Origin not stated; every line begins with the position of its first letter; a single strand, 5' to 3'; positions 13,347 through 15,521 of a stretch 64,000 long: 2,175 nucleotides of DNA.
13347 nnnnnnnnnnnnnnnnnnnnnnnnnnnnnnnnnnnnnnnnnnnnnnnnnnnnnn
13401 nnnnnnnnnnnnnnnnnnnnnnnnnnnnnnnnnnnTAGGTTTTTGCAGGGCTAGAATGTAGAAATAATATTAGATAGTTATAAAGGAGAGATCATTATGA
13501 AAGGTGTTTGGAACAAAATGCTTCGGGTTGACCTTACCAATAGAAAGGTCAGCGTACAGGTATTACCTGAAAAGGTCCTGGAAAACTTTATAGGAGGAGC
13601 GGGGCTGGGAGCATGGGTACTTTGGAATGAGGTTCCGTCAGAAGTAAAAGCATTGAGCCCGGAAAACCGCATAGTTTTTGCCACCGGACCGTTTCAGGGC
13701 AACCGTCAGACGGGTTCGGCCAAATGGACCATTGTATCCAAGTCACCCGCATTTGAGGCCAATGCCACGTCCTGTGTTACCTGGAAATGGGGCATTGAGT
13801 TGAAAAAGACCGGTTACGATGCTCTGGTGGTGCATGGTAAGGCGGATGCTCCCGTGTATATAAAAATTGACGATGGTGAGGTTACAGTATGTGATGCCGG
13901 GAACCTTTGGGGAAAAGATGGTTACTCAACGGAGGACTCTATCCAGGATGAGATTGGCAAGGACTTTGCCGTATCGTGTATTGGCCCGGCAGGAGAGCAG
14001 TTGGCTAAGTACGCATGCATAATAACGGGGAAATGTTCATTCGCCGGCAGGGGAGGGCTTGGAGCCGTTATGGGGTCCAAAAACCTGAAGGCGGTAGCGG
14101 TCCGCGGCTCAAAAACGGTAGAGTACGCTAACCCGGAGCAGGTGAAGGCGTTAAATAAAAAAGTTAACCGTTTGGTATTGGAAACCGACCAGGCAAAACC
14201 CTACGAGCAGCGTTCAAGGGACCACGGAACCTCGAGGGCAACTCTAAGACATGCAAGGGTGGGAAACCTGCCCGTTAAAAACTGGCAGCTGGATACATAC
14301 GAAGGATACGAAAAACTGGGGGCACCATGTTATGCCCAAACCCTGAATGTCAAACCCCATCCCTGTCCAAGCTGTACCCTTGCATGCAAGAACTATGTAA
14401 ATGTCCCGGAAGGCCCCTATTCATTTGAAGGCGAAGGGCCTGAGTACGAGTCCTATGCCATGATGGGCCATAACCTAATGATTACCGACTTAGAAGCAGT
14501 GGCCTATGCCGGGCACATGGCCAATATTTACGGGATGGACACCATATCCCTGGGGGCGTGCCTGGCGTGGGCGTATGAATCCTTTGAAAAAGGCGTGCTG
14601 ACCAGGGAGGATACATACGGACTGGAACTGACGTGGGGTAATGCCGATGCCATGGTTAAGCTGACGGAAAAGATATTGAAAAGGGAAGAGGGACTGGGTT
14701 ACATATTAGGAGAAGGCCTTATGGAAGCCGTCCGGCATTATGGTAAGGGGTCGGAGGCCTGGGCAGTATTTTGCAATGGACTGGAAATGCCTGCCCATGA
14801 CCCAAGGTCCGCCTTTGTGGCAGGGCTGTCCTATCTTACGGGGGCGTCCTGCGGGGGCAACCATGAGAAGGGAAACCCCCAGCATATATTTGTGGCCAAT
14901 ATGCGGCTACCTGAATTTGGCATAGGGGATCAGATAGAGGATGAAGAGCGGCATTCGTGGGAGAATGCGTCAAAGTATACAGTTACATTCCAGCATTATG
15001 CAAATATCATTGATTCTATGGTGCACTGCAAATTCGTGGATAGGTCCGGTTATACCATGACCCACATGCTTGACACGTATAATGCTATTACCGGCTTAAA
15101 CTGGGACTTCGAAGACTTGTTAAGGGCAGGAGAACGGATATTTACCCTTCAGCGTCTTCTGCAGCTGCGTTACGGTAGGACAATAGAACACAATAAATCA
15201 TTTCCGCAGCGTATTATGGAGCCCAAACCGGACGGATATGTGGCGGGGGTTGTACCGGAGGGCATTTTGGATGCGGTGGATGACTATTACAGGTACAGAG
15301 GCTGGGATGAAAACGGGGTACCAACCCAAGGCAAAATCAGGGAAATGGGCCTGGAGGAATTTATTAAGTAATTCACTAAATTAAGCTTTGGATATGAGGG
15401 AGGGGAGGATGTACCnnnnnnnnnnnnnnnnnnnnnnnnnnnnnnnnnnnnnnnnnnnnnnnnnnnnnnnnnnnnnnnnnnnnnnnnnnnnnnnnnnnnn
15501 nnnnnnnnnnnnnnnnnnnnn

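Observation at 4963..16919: PrpR-type sigma-54 activator controlling a dehydratase / TAXI-TRAP / tungsten AOR / MoaD cluster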

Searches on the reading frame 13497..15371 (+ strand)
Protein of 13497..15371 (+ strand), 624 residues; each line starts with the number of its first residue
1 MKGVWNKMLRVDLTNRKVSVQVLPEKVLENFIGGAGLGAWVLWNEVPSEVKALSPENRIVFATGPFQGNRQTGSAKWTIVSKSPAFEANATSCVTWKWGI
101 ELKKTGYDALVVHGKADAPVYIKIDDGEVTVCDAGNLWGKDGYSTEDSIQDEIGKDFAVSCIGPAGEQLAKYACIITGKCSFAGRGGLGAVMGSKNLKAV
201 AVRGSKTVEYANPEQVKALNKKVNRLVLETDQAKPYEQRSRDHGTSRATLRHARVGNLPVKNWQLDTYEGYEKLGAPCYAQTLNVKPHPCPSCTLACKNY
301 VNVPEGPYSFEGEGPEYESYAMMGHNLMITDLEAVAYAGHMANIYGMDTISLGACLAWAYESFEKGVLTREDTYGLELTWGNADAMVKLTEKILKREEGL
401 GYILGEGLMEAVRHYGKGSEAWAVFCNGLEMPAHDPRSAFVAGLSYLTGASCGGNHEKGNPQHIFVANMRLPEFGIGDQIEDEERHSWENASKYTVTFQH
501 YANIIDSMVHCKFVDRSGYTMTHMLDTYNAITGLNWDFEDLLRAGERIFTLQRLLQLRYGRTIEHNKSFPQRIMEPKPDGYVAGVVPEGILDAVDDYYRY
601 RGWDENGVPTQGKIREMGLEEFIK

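Call 4: search_protein_families(library=pfam, proteins=[window:13497-15371:+])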
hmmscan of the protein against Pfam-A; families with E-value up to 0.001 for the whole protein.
window:13497-15371:+ (624 aa): 2 families
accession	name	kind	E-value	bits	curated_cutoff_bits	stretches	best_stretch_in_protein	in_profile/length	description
PF01314.23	AFOR_C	-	5.7e-106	355.3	27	1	233-619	12-385/385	Aldehyde ferredoxin oxidoreductase, domains 2 & 3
PF02730.20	AFOR_N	-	1.5e-69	234.2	29.8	1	6-204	1-198/199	Aldehyde ferredoxin oxidoreductase, N-terminal domain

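Call 5: search_protein_families(library=ncbifam, proteins=[window:13497-15371:+])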
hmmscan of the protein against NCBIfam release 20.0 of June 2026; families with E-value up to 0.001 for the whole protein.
window:13497-15371:+ (624 aa): 2 families
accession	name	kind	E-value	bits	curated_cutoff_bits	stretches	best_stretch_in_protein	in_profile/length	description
NF007354.0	PRK09849.1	equivalog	2.1e-64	218.4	868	1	3-305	7-325/703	aldehyde ferredoxin oxidoreductase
NF040818.1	GAPOR_Arch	equivalog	3.6e-11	42.1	1300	1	8-128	5-123/654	glyceraldehyde-3-phosphate:ferredoxin oxidoreductase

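Call 8: find_related_loci(query=window:13497-15371:+, collection=genome_contigs, flank=10000)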
Query window:13497-15371:+ (624 aa) in genome_contigs; peptide patterns used: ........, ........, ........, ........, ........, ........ (x = any residue, [..] = any of these).
22 stretches matched a pattern, but none encodes a relative of the query by tblastn (E <= 1e-3).
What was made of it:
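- Tried and rejected: A first scan of genome_contigs with the AOR protein alone found no relatives (call 8).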

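Call 9: find_homologous_proteins(query=window:13497-15371:+)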
Query window:13497-15371:+ (624 aa): 7920 proteins with E <= 0.001 among 8000 candidates; the best 120 are listed.
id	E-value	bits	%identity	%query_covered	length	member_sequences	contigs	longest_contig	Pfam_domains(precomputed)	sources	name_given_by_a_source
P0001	0.0e+0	1371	91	100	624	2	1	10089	PF02730.21,PF01314.24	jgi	jgi:aldehyde:ferredoxin oxidoreductase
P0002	0.0e+0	1287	86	100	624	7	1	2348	PF02730.21,PF01314.24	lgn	-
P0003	0.0e+0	1213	80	100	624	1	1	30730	PF02730.21,PF01314.24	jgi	jgi:aldehyde:ferredoxin oxidoreductase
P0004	0.0e+0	1162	76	100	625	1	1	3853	PF02730.21,PF01314.24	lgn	-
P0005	0.0e+0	1144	75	100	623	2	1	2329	PF02730.21,PF01314.24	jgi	jgi:aldehyde:ferredoxin oxidoreductase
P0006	7.7e-286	968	66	99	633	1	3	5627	PF02730.21,PF01314.24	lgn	-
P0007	1.7e-270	917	63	100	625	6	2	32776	PF02730.21,PF01314.24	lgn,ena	-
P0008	2.0e-266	904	61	100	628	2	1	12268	PF02730.21,PF01314.24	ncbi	-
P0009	5.1e-246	836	56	100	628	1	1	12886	PF02730.21,PF01314.24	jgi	jgi:aldehyde:ferredoxin oxidoreductase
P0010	1.1e-245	835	57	99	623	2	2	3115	PF02730.21,PF01314.24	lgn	-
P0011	3.0e-242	824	56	100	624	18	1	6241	PF02730.21,PF01314.24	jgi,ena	-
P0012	3.8e-239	813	56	100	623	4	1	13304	PF02730.21,PF01314.24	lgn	-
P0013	4.4e-237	807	57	99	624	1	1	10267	PF02730.21,PF01314.24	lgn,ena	-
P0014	2.4e-235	801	57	99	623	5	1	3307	PF02730.21,PF01314.24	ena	-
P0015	5.9e-235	800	55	100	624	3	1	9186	PF02730.21,PF01314.24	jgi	-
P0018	6.0e-226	770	55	100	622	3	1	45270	PF02730.21,PF01314.24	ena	-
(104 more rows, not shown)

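Call 10: find_encoding_contigs(protein=P0003, flank=10000, max_places=2)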
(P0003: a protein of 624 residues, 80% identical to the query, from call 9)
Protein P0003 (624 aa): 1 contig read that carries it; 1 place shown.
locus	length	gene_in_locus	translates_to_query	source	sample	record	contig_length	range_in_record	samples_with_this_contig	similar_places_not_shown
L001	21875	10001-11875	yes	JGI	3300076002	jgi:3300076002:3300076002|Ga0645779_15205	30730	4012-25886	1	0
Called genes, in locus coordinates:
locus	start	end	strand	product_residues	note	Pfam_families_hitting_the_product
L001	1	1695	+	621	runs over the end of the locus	PF02730:AFOR_N, PF01314:AFOR_C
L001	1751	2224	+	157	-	PF03479:PCC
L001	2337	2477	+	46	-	-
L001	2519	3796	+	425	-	PF13458:Peripla_BP_6, PF13433:Peripla_BP_5 (weak)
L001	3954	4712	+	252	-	PF00005:ABC_tran, PF13304:AAA_21 (faint)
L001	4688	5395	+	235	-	PF00005:ABC_tran, PF13304:AAA_21 (faint)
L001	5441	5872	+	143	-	PF02653:BPD_transp_2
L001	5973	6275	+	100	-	PF02653:BPD_transp_2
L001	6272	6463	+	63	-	-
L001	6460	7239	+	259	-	PF02653:BPD_transp_2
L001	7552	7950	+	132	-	PF00903:Glyoxalase, PF13669:Glyoxalase_4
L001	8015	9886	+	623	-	PF02730:AFOR_N, PF01314:AFOR_C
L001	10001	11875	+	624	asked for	PF02730:AFOR_N, PF01314:AFOR_C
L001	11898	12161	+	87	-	-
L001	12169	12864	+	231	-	PF00857:Isochorismatase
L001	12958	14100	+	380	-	PF00926:DHBP_synthase, PF00925:GTP_cyclohydro2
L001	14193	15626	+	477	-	PF07005:SBD_N, PF17042:NBD_C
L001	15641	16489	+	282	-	PF05853:BKACE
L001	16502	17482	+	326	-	PF02826:2-Hacid_dh_C (weak), PF03446:NAD_binding_2, PF03807:F420_oxidored (weak), PF14833:NAD_binding_11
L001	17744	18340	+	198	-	-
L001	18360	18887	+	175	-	PF03446:NAD_binding_2, PF03807:F420_oxidored (weak)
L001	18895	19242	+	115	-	PF14833:NAD_binding_11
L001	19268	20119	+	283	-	PF00920:ILVD_EDD_N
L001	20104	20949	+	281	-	PF00920:ILVD_EDD_N, PF24877:ILV_EDD_C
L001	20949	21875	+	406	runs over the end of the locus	PF00291:PALP, PF00585:Thr_dehydrat_C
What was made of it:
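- On Dihydroxy-acid dehydratase (IlvD equivalog): The one exception is a threonine dehydratase in L001 (call 10).
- The IlvD-like protein is very DHAD-like, and in L001 it sits next to a biosynthetic-type threonine dehydratase (call 10). L001 has a biosynthetic-type threonine dehydratase next to the pair (call 10).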

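Call 11: find_encoding_contigs(protein=P0001, flank=10000, max_places=2)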
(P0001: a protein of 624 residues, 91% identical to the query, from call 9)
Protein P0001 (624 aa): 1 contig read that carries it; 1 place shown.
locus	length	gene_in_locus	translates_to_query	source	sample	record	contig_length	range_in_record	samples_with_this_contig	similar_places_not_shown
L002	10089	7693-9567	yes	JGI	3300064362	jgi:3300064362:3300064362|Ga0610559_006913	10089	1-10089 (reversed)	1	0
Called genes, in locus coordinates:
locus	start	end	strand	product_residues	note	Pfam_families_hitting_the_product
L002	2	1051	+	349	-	?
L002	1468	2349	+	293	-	PF03446:NAD_binding_2, PF03807:F420_oxidored, PF14833:NAD_binding_11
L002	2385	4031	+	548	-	PF00920:ILVD_EDD_N, PF24877:ILV_EDD_C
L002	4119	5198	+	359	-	PF16868:NMT1_3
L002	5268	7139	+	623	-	PF06808:DctM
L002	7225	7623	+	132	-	PF00903:Glyoxalase (weak), PF13468:Glyoxalase_3 (faint), PF13669:Glyoxalase_4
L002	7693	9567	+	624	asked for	PF02730:AFOR_N, PF01314:AFOR_C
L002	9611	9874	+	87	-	-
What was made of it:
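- The window cluster and L002 contain no aldolase, sugar or lactone dehydrogenase, or glycerate kinase (calls 4, 11).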

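Call 12: find_encoding_contigs(protein=P0007, flank=10000, max_places=2)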
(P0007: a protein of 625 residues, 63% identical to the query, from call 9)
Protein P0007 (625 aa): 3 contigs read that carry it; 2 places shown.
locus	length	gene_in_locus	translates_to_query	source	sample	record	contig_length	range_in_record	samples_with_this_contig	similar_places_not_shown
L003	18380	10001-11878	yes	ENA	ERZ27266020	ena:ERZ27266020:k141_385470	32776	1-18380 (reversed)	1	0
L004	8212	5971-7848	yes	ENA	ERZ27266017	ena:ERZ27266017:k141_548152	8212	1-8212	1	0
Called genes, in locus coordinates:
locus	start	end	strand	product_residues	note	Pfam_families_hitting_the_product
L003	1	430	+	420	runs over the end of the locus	-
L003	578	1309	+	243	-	PF00037:Fer4, PF12797:Fer4_2 (weak), PF12837:Fer4_6 (weak), PF12838:Fer4_7, PF13183:Fer4_8 (faint), PF13187:Fer4_9 (weak), PF13237:Fer4_10 (weak), PF14697:Fer4_21, +1 more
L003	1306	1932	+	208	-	-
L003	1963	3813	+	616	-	PF02730:AFOR_N, PF01314:AFOR_C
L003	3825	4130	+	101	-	-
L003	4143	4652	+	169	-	PF03479:PCC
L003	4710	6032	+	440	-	PF13433:Peripla_BP_5, PF13458:Peripla_BP_6, PF01094:ANF_receptor (weak)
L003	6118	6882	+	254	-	PF02463:SMC_N (faint), PF00005:ABC_tran, PF13304:AAA_21 (faint)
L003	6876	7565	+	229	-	PF13555:AAA_29 (weak), PF00005:ABC_tran, PF13304:AAA_21 (faint)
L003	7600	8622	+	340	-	PF02653:BPD_transp_2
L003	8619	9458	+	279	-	PF02653:BPD_transp_2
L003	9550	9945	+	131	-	PF00903:Glyoxalase, PF13468:Glyoxalase_3 (weak), PF13669:Glyoxalase_4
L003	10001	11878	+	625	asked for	PF02730:AFOR_N, PF01314:AFOR_C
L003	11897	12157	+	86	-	PF02597:ThiS (weak)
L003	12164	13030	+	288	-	PF02548:Pantoate_transf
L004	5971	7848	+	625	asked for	PF02730:AFOR_N, PF01314:AFOR_C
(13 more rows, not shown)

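Call 14: find_related_loci(query=A1, collection=genome_contigs, flank=10000)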
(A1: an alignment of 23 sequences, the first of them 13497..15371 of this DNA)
Query A1 (624 aa) in genome_contigs; peptide patterns used: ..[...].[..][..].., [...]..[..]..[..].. (x = any residue, [..] = any of these).
598 stretches matched a pattern (row limit reached: there are more); 567 encode a relative of the query (tblastn E <= 1e-3); the best 80 are kept; 80 distinct loci.
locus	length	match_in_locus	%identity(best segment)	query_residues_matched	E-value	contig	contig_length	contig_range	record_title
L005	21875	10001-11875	63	1-623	0e+0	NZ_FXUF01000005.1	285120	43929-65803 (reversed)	Anoxynatronum buryatiense strain Su22 Ga0139014_105, whole genome shotgun sequence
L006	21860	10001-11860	53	1-620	0e+0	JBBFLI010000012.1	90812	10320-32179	MAG: Desulfobacterales bacterium isolate Uz-U4-21 NODE_12_length_90812_cov_7.766606, whole genome shotgun sequence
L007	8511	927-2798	52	1-624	0e+0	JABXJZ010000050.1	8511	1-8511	MAG: Desulfobacterales bacterium isolate CR_Bin_060 NODE_69_length_8511_cov_9.364833, whole genome shotgun sequence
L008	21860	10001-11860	52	1-620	0e+0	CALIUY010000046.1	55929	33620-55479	MAG: uncultured Desulfobacterales bacterium isolate R1_Bin_MAXBIN__047_sub_1 genome assembly, contig: c_000003015104, wh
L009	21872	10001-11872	51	1-624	0e+0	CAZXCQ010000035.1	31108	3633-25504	MAG TPA_asm: uncultured Desulfobacteraceae bacterium isolate SRP323688_co1_244 genome assembly, contig: NODE_2586_length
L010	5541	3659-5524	52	1-622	0e+0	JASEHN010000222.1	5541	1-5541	MAG: Thermodesulfobacteriota bacterium isolate Yes70-24 NODE_6829_length_5541_cov_5.026613, whole genome shotgun sequenc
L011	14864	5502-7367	51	1-622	0e+0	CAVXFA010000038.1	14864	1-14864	MAG: uncultured delta proteobacterium isolate MFD04408.bin.1.124 genome assembly, contig: contig_127663, whole genome sh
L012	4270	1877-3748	50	1-624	0e+0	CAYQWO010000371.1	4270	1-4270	MAG TPA_asm: uncultured Syntrophaceae bacterium isolate SRP231805_co1_105 genome assembly, contig: NODE_26514_length_427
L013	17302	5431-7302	51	1-624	0e+0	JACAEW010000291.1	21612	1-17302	MAG: Syntrophaceae bacterium isolate L.E.D.56 k119_1335449, whole genome shotgun sequence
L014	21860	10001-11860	52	1-620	0e+0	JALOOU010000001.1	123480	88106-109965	MAG: Desulfobacterales bacterium isolate Prado111 scaffold_21, whole genome shotgun sequence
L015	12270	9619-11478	51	1-620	0e+0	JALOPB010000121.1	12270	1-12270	MAG: Desulfobacterales bacterium isolate Prado118 scaffold_17597, whole genome shotgun sequence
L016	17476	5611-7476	51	1-622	0e+0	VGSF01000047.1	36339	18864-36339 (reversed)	MAG: Deltaproteobacteria bacterium isolate K_DeepCast_150m_m1_110 K_DeepCast_150m_m1_110_Ga0194126_10001723, whole genom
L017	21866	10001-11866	51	1-622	0e+0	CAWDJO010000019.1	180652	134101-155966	MAG: uncultured delta proteobacterium isolate MFD00709.bin.2.147 genome assembly, contig: contig_27243, whole genome sho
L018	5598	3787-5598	50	1-604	0e+0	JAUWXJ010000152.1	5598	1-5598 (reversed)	MAG: Desulfobacterales bacterium isolate CSMAG_2681 CSMAG_2681_k141_132034_length_5598_cov_6.8563, whole genome shotgun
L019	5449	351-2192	50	1-619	0e+0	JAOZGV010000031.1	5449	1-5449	MAG: Candidatus Bathyarchaeota archaeon isolate DVMM_2 S190cm_k147_52157, whole genome shotgun sequence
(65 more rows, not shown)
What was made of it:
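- Tried and rejected: The alignment-based rescan worked (call 14).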

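Call 16: find_encoding_contigs(protein=P0008, flank=10000, max_places=1)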
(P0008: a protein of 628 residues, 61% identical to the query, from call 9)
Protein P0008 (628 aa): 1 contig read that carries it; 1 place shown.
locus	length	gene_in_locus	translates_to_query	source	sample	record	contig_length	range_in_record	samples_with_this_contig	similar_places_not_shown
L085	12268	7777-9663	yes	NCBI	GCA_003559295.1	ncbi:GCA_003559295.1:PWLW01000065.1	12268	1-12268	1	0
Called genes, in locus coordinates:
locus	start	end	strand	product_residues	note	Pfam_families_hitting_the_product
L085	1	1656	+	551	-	?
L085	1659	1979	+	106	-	-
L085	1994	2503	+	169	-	PF03479:PCC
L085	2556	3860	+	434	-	PF13433:Peripla_BP_5, PF13458:Peripla_BP_6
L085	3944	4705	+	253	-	PF00005:ABC_tran, PF13304:AAA_21 (faint)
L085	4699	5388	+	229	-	PF00005:ABC_tran, PF13304:AAA_21 (faint)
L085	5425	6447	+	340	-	PF02653:BPD_transp_2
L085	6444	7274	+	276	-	PF02653:BPD_transp_2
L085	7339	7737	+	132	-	PF00903:Glyoxalase, PF13669:Glyoxalase_4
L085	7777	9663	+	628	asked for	PF02730:AFOR_N, PF01314:AFOR_C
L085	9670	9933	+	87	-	PF02597:ThiS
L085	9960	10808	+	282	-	PF02548:Pantoate_transf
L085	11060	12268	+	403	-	?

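Call 17: find_encoding_contigs(protein=P0009, flank=10000, max_places=1)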
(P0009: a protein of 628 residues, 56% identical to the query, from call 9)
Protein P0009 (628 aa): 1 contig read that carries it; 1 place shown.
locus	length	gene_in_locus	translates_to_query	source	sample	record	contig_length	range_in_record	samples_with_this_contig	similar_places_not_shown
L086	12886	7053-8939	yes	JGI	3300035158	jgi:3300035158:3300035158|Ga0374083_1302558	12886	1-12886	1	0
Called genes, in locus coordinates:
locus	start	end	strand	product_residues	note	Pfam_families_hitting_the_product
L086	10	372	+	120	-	PF03479:PCC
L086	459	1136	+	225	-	-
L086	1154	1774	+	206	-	-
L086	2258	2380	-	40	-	-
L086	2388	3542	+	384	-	PF13433:Peripla_BP_5, PF13458:Peripla_BP_6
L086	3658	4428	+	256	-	PF00005:ABC_tran, PF02463:SMC_N (faint), PF13304:AAA_21 (faint)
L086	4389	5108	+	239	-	PF00005:ABC_tran, PF13304:AAA_21 (faint)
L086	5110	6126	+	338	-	PF02653:BPD_transp_2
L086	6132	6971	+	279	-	PF02653:BPD_transp_2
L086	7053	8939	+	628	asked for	PF02730:AFOR_N, PF01314:AFOR_C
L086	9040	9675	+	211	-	PF00857:Isochorismatase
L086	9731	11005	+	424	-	PF00465:Fe-ADH, PF13685:Fe-ADH_2, PF25137:ADH_Fe_C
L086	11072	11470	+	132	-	PF00903:Glyoxalase, PF13468:Glyoxalase_3 (weak), PF13669:Glyoxalase_4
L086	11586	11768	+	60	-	-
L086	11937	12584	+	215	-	PF27374:AF_2141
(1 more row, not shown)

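Call 18: find_encoding_contigs(protein=P0018, flank=10000, max_places=1)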
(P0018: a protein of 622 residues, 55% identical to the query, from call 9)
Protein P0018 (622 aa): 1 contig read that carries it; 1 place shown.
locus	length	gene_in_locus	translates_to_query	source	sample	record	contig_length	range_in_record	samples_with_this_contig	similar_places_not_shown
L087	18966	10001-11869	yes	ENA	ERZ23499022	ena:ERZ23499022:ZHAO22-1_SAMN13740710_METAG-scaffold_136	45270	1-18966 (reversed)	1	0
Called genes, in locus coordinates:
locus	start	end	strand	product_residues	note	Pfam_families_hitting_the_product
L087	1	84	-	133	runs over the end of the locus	PF02311:AraC_binding (weak), PF07883:Cupin_2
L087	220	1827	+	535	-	PF01547:SBP_bac_1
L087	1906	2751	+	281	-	PF00528:BPD_transp_1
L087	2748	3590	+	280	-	PF00528:BPD_transp_1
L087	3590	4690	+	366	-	PF00005:ABC_tran, PF17912:OB_MalK, PF08402:TOBE_2 (weak)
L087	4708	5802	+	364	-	PF00005:ABC_tran, PF17912:OB_MalK, PF08402:TOBE_2 (weak)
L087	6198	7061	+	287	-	PF02633:Creatininase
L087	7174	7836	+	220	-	-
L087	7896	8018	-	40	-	-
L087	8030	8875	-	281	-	PF02633:Creatininase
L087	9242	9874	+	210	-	PF00857:Isochorismatase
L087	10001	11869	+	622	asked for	PF02730:AFOR_N, PF01314:AFOR_C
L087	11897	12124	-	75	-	-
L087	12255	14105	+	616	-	PF02730:AFOR_N, PF01314:AFOR_C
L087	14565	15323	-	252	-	PF00037:Fer4, PF12797:Fer4_2 (faint), PF12837:Fer4_6 (faint), PF12838:Fer4_7 (weak), PF13187:Fer4_9 (weak), PF13237:Fer4_10 (weak)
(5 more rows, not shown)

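Call 22: search_solved_structures(query=window:13497-15371:+, max_evalue=0.00001)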
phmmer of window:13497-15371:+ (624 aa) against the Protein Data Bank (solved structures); distinct sequences matched with E-value up to 0.00001: 9.
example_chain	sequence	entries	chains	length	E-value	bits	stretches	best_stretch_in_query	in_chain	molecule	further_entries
1aor_A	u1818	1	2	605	4.8e-100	338.9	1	1-622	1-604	ALDEHYDE FERREDOXIN OXIDOREDUCTASE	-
9mqx_D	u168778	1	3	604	4.4e-96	325.8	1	3-621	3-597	Aldehyde:ferredoxin oxidoreductase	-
9g7j_A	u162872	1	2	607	1.1e-94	321.2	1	3-623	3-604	Aldehyde ferredoxin oxidoreductase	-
1b25_A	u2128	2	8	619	1.8e-87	297.4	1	1-620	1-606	PROTEIN (FORMALDEHYDE FERREDOXIN OXIDOREDUCTASE) | FORMALDEHYDE FERREDOXIN OXIDOREDUCTASE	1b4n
6x6u_A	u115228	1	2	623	1.2e-72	248.4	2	6-456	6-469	Formaldehyde:ferredoxin oxidoreductase wor5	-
6x1o_A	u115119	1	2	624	1.2e-72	248.4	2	6-456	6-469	Formaldehyde:ferredoxin oxidoreductase wor5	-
8c0z_A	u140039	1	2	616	1.3e-71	245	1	5-619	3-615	Aldehyde:ferredoxin oxidoreductase,tungsten-containing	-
9q1t_A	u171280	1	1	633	3.2e-69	237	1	3-619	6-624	Tungsten-dependent aldehyde oxidoreductase WOR83 from Haloferax volcanii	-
4z3w_A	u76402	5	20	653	6.4e-54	186.5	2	8-222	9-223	Benzoyl-CoA reductase, putative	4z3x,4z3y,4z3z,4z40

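Call 40: list_cluster_members(proteins=[window:13497-15371:+, window:8273-9922:+, window:19205-20578:+, window:33563-35092:+, window:39887-41065:+])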
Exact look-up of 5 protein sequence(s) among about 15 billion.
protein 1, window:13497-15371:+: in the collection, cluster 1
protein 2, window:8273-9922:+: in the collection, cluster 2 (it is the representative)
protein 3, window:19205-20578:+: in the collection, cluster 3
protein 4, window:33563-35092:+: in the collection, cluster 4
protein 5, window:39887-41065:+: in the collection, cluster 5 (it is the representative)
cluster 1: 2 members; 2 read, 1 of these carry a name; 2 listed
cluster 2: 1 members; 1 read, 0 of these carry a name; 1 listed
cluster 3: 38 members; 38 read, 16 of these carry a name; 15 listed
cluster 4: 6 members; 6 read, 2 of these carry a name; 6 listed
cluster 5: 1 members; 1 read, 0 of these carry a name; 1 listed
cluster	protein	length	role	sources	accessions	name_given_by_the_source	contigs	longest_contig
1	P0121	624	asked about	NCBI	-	-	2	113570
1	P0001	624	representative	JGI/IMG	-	aldehyde:ferredoxin oxidoreductase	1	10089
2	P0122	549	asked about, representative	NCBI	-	-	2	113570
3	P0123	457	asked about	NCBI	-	-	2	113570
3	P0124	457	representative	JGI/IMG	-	tryptophanase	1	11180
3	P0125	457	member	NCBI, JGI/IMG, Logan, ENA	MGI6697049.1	MAG: tryptophanase [Clostridia bacterium] | tryptophanase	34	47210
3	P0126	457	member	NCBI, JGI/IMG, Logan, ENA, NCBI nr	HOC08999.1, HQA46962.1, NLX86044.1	MAG: tryptophanase [Clostridiales bacterium] | tryptophanase | tryptophanase [Clostridiales bacterium]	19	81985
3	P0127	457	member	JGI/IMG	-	tryptophanase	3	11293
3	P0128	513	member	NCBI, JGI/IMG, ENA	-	tryptophanase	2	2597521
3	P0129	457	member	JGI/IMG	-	tryptophanase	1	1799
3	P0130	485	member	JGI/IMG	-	tryptophanase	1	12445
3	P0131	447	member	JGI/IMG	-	tryptophanase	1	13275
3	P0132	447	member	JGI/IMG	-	tryptophanase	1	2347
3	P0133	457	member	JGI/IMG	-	tryptophanase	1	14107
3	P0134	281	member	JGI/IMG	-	tryptophanase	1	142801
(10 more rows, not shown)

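Call 41: find_encoding_contigs(protein=window:13497-15371:+, flank=1000, max_places=3)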
Protein window:13497-15371:+ (624 aa): no gene with exactly this product is on record in the collection.
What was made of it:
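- Tried and rejected: The window's proteins are in the collection, from an NCBI contig of 113,570 bp (call 40), but the contig look-up returned nothing (call 41).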
